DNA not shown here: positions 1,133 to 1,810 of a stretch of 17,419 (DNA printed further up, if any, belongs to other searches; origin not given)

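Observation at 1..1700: AT-rich accessory segment carrying an orphan ankyrin-SUKH (SMI1/KNR4-like) immunity-type protein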

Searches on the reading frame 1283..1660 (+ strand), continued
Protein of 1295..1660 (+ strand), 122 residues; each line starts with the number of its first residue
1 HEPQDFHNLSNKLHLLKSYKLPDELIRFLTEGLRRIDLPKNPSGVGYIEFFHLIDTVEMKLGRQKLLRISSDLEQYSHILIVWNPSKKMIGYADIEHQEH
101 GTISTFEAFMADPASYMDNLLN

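Call 24: search_protein_representatives(alignment_id=A2)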
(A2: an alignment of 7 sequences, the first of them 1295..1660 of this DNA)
Query: 7 sequences, 193 profile positions. Proteins with E-value up to 0.001 (for the whole library): 74275; up to 1e-10: 12874; up to 1e-30: 513. The best 150 are listed.
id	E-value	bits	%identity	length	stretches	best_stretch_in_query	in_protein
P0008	2.7e-112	389.2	-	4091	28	15-68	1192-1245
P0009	3.8e-109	378.9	-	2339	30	16-75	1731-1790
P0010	4.9e-107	372.0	-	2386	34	15-64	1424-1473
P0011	3.4e-104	362.8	-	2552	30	16-69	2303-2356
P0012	4.2e-98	342.9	-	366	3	1-192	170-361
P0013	8.3e-93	325.6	-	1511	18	16-68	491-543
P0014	1.1e-92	325.2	-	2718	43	16-57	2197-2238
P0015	4.7e-92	323.1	-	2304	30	16-67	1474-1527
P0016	9.3e-87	305.9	-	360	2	2-192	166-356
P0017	2.3e-86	304.6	-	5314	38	15-74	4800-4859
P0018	2.8e-84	297.8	-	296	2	2-191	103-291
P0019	1.1e-81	289.3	-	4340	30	14-69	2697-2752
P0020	2.8e-80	284.7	-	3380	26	15-69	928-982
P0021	7.1e-80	283.4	-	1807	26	16-69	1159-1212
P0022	1.3e-76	272.8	-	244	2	2-191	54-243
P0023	3.6e-75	268.0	-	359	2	1-192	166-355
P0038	3.9e-63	228.8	-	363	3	1-192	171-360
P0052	1.0e-58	214.3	-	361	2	1-190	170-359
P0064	6.6e-56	205.2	-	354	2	1-191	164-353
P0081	6.2e-52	192.3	-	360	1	2-191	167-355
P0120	7.8e-47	175.6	-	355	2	2-191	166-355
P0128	4.7e-46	173.1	-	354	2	1-188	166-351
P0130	5.3e-46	172.9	-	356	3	2-190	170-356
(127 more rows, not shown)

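Call 30: search_solved_structures(query=A4, max_evalue=10, show_alignments=3)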
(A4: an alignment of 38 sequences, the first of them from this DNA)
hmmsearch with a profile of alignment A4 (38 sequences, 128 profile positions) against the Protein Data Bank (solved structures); distinct sequences matched with E-value up to 10: 0.

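Call 31: search_protein_families(library=pfam, alignment_id=A4, max_evalue=10)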
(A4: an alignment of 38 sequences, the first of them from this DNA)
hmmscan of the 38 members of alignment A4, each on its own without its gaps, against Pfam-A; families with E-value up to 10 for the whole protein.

A. member 1, seq(126 aa): 0 families

B. families by the number of members that match (of 38 scanned): 17 families
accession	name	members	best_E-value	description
PF09346.15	SMI1_KNR4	5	0.0094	SMI1 / KNR4 family (SUKH-1)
PF07526.16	POX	2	0.15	Associated with HOX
PF07737.17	ATLF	1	0.011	Anthrax toxin lethal factor, N- and C-terminal domain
PF06045.17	Rhamnogal_lyase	1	0.017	Rhamnogalacturonate lyase family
PF21605.3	CRLF2-like_D2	1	0.019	Cytokine receptor-like factor 2-like, D2 domain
PF08329.16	ChitinaseA_N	1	0.081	Chitinase A, N-terminal domain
PF15043.11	CNRIP1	1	0.098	CB1 cannabinoid receptor-interacting protein 1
PF00665.32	rve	1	0.11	Integrase core domain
PF07938.18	Fungal_lectin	1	0.11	Fungal fucose-specific lectin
PF02192.22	PI3K_p85B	1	0.14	PI3-kinase family, p85-binding domain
PF24893.1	DUF7743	1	0.15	Domain of unknown function (DUF7743)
PF15539.11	CAF1-p150_C2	1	0.17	CAF1 complex subunit p150, region binding to CAF1-p60 at C-term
PF10834.13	DUF2560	1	0.18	Protein of unknown function (DUF2560)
PF07959.18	Fucose_pyrophosphorylase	1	0.18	Fucose pyrophosphorylase domain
PF16774.11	Dit_N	1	0.19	Distal tail protein, N-terminal domain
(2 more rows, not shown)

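Call 37: find_homologous_proteins(query=A4, max_evalue=0.001)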
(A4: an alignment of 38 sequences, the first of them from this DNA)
Query A4 (38 sequences) (126 aa, profile of the alignment): 27 proteins with E <= 0.001 among 685 candidates.
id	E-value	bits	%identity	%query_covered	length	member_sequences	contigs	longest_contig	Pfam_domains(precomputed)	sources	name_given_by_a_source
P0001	4.1e-48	181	78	100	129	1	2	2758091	-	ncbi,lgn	ncbi:hypothetical protein ABIC86_000283 [Paenibacillus sp. DS2363]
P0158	1.1e-45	173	40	100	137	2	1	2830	-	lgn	-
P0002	1.2e-45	173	78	94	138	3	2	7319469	-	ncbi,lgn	ncbi:hypothetical protein MHB43_19420 [Paenibacillus sp. FSL H8-0317]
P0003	3.0e-44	168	67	94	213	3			PF13606.13,PF13857.13,PF12796.14,PF00023.37,PF13637.13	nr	nr:ankyrin repeat domain-containing protein [Paenibacillus daejeonensis]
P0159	1.3e-40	156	35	90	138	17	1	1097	-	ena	-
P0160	1.9e-40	156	38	100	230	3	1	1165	PF13606.13,PF13857.13,PF12796.14,PF00023.37,PF13637.13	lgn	-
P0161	9.8e-39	150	32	100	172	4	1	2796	PF13606.13,PF13857.13,PF12796.14,PF00023.37,PF13637.13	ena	-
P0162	1.9e-38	149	33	99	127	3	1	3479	-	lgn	-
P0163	1.2e-37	147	31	99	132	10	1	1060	-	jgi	-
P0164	1.4e-36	143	34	75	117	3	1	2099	-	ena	-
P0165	2.6e-36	142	39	100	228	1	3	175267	PF00023.37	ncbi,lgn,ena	-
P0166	3.0e-36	142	36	100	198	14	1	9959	PF13606.13,PF13857.13,PF12796.14,PF00023.37,PF13637.13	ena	-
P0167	3.2e-36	142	38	81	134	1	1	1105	-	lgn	-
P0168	3.6e-36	142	32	90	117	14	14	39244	-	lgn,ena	-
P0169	4.9e-36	142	36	86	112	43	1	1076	-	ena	-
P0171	1.9e-35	140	33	90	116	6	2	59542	-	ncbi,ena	-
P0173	8.6e-35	137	29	100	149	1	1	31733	-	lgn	-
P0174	1.5e-34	137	37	100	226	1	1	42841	PF12796.14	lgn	-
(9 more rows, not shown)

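Call 40: find_encoding_contigs(protein=P0165, flank=8000, max_places=3)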
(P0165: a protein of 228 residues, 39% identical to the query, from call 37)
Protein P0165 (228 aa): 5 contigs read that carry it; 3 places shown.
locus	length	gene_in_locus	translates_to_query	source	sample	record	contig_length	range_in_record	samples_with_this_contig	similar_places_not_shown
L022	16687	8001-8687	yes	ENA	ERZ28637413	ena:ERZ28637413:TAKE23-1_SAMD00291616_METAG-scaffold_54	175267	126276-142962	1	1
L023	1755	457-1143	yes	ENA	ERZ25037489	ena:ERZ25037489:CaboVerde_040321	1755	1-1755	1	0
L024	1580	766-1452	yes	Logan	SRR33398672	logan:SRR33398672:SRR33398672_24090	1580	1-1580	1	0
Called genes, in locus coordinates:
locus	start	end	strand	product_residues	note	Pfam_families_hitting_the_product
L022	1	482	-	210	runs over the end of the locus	PF02677:QueH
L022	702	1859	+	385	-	PF19875:DUF6348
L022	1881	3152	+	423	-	-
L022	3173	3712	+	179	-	PF03691:UPF0167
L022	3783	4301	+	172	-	PF08020:DUF1706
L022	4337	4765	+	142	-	PF07661:MORN_2 (faint)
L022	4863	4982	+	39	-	-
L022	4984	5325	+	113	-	-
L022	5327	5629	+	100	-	-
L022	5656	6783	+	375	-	PF05076:SUFU, PF25191:DUF7832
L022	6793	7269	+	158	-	-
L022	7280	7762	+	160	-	-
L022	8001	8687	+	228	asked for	PF00023:Ank (faint)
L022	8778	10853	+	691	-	PF20335:DUF6630, PF14025:DUF4241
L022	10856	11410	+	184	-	-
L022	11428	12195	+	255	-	PF14062:DUF4253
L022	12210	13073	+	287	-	PF09234:DUF1963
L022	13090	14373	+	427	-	PF05406:WGR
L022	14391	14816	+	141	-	PF14300:DMP19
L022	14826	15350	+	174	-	-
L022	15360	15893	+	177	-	PF10020:DUF2262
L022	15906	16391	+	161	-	PF14078:DUF4259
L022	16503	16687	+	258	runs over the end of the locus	-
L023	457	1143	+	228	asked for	PF00023:Ank (faint)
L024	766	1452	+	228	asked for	PF00023:Ank (faint)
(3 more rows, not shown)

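Call 44: find_encoding_contigs(protein=P0174, flank=8000, max_places=2)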
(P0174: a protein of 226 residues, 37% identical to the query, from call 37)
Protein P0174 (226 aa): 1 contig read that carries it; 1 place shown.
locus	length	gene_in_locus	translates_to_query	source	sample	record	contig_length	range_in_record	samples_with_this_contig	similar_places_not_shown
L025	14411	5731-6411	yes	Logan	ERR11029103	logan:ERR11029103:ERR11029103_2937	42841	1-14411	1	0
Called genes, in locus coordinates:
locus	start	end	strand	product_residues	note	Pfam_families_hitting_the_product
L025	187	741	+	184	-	-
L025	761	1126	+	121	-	-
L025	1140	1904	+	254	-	PF14062:DUF4253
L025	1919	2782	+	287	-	PF09234:DUF1963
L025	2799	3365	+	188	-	-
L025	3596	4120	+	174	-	-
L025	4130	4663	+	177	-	PF10020:DUF2262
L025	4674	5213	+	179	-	PF03691:UPF0167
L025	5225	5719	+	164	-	PF07661:MORN_2 (faint)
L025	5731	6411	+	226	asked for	PF12796:Ank_2 (faint)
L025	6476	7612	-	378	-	PF13191:AAA_16, PF01637:ATPase_2 (weak), PF13173:AAA_14 (faint), PF13401:AAA_22 (weak)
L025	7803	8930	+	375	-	PF05076:SUFU, PF25191:DUF7832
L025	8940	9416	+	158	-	-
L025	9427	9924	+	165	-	-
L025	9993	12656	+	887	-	PF12569:NatA_aux_su (faint), PF13176:TPR_7 (faint), PF13424:TPR_12, PF13414:TPR_11, PF00515:TPR_1 (weak), PF13424:TPR_12 (weak), PF14559:TPR_19 (weak), PF21033:RMD1-3 (weak), +16 more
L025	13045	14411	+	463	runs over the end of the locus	PF01235:Na_Ala_symp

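Call 45: find_encoding_contigs(protein=P0171, flank=8000, max_places=2)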
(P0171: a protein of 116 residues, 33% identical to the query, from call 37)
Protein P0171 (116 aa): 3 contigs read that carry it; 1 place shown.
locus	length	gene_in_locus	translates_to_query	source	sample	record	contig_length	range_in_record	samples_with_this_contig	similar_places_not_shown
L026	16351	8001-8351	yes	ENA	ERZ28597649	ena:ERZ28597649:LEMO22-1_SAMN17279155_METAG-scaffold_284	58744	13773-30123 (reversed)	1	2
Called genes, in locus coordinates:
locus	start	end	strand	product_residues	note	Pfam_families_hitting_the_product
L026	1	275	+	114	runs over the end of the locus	-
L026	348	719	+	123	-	PF13630:SdpI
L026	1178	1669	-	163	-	-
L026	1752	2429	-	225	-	PF05076:SUFU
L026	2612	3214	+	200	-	PF01613:Flavin_Reduct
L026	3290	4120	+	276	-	PF23023:Anti-Pycsar_Apyc1 (weak), PF00753:Lactamase_B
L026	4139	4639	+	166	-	PF13302:Acetyltransf_3, PF13420:Acetyltransf_4 (weak), PF00583:Acetyltransf_1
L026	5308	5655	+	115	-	-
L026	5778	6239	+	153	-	PF20453:DUF6707 (weak)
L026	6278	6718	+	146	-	-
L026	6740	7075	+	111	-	-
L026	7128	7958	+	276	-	-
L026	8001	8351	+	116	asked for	-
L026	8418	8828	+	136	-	-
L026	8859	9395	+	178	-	-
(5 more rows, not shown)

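Call 46: find_encoding_contigs(protein=P0173, flank=8000, max_places=2)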
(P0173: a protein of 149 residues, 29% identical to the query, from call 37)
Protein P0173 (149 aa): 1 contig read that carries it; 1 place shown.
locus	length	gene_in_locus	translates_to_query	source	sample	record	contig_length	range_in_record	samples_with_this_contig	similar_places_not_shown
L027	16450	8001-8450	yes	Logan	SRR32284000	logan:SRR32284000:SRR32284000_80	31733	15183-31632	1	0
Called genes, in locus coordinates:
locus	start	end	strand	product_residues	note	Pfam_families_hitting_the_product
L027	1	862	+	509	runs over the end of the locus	PF02874:ATP-synt_ab_N, PF00006:ATP-synt_ab, PF00306:ATP-synt_ab_C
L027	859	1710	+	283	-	PF00231:ATP-synt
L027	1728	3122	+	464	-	PF02874:ATP-synt_ab_N, PF00006:ATP-synt_ab, PF22919:ATP-synt_VA_C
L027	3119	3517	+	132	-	PF02823:ATP-synt_DE_N, PF00401:ATP-synt_DE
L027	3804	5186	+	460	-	PF03448:MgtE_N, PF00571:CBS (weak), PF01769:MgtE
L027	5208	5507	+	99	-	PF14131:DUF4298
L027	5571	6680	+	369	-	PF13428:TPR_14 (faint), PF14559:TPR_19 (faint), PF07719:TPR_2 (faint), PF13174:TPR_6 (faint), PF13374:TPR_10 (faint), PF13424:TPR_12 (weak)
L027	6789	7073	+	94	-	PF22168:DIP2311-like_C (weak)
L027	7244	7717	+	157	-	-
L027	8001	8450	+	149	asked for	-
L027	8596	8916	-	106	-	PF01906:YbjQ_1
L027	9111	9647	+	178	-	-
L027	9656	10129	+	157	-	PF05014:Nuc_deoxyrib_tr, PF15891:Nuc_deoxyri_tr2 (weak)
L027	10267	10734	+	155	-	PF00358:PTS_EIIA_1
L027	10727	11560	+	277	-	PF03123:CAT_RBD, PF00874:PRD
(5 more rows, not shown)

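Call 59: list_cluster_members(proteins=[P0012, P0016, P0023, P0038, P0052, P0064, P0081, P0120, P0128, P0130])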
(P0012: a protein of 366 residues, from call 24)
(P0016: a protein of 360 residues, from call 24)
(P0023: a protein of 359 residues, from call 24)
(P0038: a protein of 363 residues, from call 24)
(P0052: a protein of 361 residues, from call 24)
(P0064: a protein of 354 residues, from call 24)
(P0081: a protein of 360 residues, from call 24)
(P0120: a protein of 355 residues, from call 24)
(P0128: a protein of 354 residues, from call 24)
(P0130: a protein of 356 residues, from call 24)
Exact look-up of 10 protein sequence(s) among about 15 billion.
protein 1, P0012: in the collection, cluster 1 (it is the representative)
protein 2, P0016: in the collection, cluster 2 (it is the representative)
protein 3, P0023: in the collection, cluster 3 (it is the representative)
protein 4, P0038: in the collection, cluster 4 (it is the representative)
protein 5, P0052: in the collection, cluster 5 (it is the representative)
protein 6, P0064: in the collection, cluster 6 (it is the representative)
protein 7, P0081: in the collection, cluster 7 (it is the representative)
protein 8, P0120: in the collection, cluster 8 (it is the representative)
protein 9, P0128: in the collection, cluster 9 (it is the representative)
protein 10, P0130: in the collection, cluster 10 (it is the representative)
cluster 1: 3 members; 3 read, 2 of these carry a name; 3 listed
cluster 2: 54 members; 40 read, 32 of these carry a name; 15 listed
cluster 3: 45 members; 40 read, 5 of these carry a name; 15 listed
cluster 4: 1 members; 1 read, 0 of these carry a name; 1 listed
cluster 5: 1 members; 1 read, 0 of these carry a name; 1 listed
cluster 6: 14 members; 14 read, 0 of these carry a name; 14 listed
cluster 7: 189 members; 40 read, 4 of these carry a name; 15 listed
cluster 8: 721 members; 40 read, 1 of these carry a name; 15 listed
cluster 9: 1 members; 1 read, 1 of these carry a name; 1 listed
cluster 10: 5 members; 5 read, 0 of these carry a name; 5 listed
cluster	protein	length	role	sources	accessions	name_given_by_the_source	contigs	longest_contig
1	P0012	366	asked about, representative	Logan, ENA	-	-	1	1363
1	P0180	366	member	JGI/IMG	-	ankyrin repeat protein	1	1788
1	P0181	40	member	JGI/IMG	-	hypothetical protein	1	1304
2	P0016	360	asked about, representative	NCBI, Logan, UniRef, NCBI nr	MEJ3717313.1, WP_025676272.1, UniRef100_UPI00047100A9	ankyrin repeat domain-containing protein [Paenibacillus polymyxa] | ankyrin repeat domain-containing protein n=1 Tax=Paenibacillus polymyxa TaxID=1406 ...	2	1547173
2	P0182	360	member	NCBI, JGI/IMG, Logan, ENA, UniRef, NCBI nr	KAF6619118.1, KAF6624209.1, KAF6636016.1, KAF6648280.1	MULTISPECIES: ankyrin repeat domain-containing protein [Paenibacillus] | hypothetical protein | ankyrin repeat domain-containing protein n=1 Tax=Paenibacillus TaxID=44249 ...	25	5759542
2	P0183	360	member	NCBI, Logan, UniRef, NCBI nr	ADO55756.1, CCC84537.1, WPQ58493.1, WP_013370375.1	ankyrin repeat domain-containing protein [Paenibacillus polymyxa] | Protein fem-1 homolog B n=1 Tax=Paenibacillus polymyxa (strain SC2) TaxID=886882 ...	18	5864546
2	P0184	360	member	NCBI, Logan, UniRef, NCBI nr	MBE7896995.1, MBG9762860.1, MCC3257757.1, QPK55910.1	hypothetical protein G7L40_26415 [Paenibacillus polymyxa] | Ankyrin-3 ANK-3 Ankyrin-G n=1 Tax=Paenibacillus polymyxa TaxID=1406 RepID=A0A378XW01_PAEPO | ankyrin repeat domain-containing protein [Paenibacillus polymyxa]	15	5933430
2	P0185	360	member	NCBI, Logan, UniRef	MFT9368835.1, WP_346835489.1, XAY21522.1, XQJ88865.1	ankyrin repeat domain-containing protein [Paenibacillus polymyxa] | ankyrin repeat domain-containing protein n=1 Tax=Paenibacillus polymyxa TaxID=1406 ...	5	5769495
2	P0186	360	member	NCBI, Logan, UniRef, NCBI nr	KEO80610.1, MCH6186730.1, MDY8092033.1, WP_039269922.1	ankyrin repeat domain-containing protein [Paenibacillus polymyxa] | ankyrin repeat domain-containing protein n=1 Tax=Paenibacillus polymyxa TaxID=1406 ...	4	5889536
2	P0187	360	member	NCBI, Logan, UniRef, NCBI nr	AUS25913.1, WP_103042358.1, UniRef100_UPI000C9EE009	ankyrin repeat domain-containing protein [Paenibacillus polymyxa] | ankyrin repeat domain-containing protein n=1 Tax=Paenibacillus polymyxa TaxID=1406 ...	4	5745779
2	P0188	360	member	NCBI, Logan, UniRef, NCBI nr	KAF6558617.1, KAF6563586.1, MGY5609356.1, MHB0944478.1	ankyrin repeat domain-containing protein [Paenibacillus sp. EKM202P] | ankyrin repeat domain-containing protein n=1 Tax=unclassified Paenibacillus TaxID=185978 ... | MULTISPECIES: ankyrin repeat domain-containing protein [unclassified Paenibacillus]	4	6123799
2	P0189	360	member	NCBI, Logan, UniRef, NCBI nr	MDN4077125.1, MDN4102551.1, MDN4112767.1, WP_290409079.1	ankyrin repeat domain-containing protein [Paenibacillus polymyxa] | ankyrin repeat domain-containing protein n=1 Tax=Paenibacillus polymyxa TaxID=1406 ...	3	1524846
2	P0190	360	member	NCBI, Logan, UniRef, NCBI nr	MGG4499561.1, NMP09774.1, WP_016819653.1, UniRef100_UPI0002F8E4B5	ankyrin repeat domain-containing protein [Paenibacillus polymyxa] | ankyrin repeat domain-containing protein n=1 Tax=Paenibacillus polymyxa TaxID=1406 ...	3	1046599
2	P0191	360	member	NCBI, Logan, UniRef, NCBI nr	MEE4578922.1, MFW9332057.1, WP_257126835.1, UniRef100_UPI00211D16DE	ankyrin repeat domain-containing protein [Paenibacillus polymyxa] | ankyrin repeat domain-containing protein n=1 Tax=Paenibacillus polymyxa TaxID=1406 ...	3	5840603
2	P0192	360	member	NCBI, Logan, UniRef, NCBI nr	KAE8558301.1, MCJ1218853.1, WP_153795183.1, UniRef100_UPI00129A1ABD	ankyrin repeat domain-containing protein [Paenibacillus polymyxa] | ankyrin repeat domain-containing protein n=1 Tax=Paenibacillus TaxID=44249 ...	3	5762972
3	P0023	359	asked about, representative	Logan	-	-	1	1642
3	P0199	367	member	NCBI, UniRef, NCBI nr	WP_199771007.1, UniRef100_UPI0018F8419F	ankyrin repeat domain-containing protein [Achromobacter sp. AONIH1] | ankyrin repeat domain-containing protein n=1 Tax=Achromobacter sp. AONIH1 TaxID=1758194 ...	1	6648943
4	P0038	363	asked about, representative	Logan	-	-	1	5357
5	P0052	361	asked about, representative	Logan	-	-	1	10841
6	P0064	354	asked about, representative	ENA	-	-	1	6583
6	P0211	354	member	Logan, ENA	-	-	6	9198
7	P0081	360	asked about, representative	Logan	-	-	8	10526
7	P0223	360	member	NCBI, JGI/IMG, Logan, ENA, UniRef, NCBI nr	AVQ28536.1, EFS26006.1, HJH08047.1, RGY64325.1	ankyrin repeat domain-containing protein [Fusobacterium ulcerans] | hypothetical protein | Ribulose-5-phosphate 4-epimerase and related epimerases and aldolases n=1 ...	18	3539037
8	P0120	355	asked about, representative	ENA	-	-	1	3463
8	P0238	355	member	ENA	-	-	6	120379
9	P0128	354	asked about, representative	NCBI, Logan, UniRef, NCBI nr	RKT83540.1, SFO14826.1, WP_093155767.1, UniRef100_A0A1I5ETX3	Ankyrin repeat [Saccharopolyspora antimicrobica] | Ankyrin repeat n=1 Tax=Saccharopolyspora antimicrobica TaxID=455193 RepID=A0A1I5ETX3_9PSEU | ankyrin repeat domain-containing protein [Saccharopolyspora antimicrobica]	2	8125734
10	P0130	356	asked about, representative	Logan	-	-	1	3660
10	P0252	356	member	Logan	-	-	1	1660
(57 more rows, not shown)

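Call 60: find_encoding_contigs(protein=P0223, flank=8000, max_places=2)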
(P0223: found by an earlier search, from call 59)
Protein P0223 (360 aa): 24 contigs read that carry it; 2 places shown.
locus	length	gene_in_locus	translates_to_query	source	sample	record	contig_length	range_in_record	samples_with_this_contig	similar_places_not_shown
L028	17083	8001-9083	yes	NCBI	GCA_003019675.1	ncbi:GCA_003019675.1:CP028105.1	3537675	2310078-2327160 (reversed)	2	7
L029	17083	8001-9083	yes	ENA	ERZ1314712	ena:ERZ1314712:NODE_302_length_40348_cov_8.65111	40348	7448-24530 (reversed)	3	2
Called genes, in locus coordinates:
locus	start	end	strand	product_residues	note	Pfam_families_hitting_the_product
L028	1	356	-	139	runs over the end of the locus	PF08821:CGGC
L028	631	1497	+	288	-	PF14505:DUF4438, PF20999:DUF4438_C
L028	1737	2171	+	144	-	PF22381:Staph_reg_Sar_Rot, PF01047:MarR (weak), PF12802:MarR_2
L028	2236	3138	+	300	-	PF18232:Chalcone_N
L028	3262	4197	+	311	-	PF03358:FMN_red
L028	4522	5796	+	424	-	PF00753:Lactamase_B, PF14863:Alkyl_sulf_dimr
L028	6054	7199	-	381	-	PF01546:Peptidase_M20, PF07687:M20_dimer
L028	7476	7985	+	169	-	PF08974:DUF1877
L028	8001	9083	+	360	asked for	PF00023:Ank (faint), PF12796:Ank_2 (weak), PF13606:Ank_3 (faint), PF13637:Ank_4 (faint), PF13857:Ank_5 (faint), PF12796:Ank_2 (weak)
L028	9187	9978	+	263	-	PF18977:DUF5713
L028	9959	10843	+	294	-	PF00515:TPR_1 (weak), PF07719:TPR_2 (weak), PF10020:DUF2262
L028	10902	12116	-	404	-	PF01139:RtcB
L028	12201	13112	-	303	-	-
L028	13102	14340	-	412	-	PF13280:WYL (faint)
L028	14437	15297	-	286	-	PF00376:MerR, PF13411:MerR_1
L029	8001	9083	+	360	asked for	PF00023:Ank (faint), PF12796:Ank_2 (weak), PF13606:Ank_3 (faint), PF13637:Ank_4 (faint), PF13857:Ank_5 (faint), PF12796:Ank_2 (weak)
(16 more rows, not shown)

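Call 61: find_encoding_contigs(protein=P0199, flank=8000, max_places=2)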
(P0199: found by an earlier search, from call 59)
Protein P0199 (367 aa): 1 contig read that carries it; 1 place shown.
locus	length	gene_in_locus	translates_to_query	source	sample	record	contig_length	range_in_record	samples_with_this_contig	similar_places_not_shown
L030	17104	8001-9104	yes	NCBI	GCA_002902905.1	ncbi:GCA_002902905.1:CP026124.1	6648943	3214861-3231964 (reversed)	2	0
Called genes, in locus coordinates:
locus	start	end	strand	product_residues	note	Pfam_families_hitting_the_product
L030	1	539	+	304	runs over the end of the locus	PF04381:RdgC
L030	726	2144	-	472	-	PF11563:Protoglobin, PF21118:DosC_2nd, PF00990:GGDEF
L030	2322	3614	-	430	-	PF02729:OTCace_N, PF00185:OTCace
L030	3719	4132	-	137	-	-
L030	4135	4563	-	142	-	-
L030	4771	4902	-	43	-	PF08085:Entericidin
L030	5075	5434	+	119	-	-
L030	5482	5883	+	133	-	-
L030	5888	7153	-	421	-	PF00890:FAD_binding_2 (faint), PF01266:DAO (faint), PF01494:FAD_binding_3 (faint), PF03486:HI0933_like, PF07992:Pyr_redox_2 (faint), PF13450:NAD_binding_8 (weak), PF22780:HI0933_like_1st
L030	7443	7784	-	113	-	-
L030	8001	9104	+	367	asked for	PF00023:Ank (faint), PF13606:Ank_3 (faint), PF13637:Ank_4 (faint), PF13857:Ank_5 (faint), PF12796:Ank_2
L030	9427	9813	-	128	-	-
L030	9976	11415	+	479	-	PF00392:GntR, PF00155:Aminotran_1_2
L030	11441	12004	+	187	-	PF09335:VTT_dom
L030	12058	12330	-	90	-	-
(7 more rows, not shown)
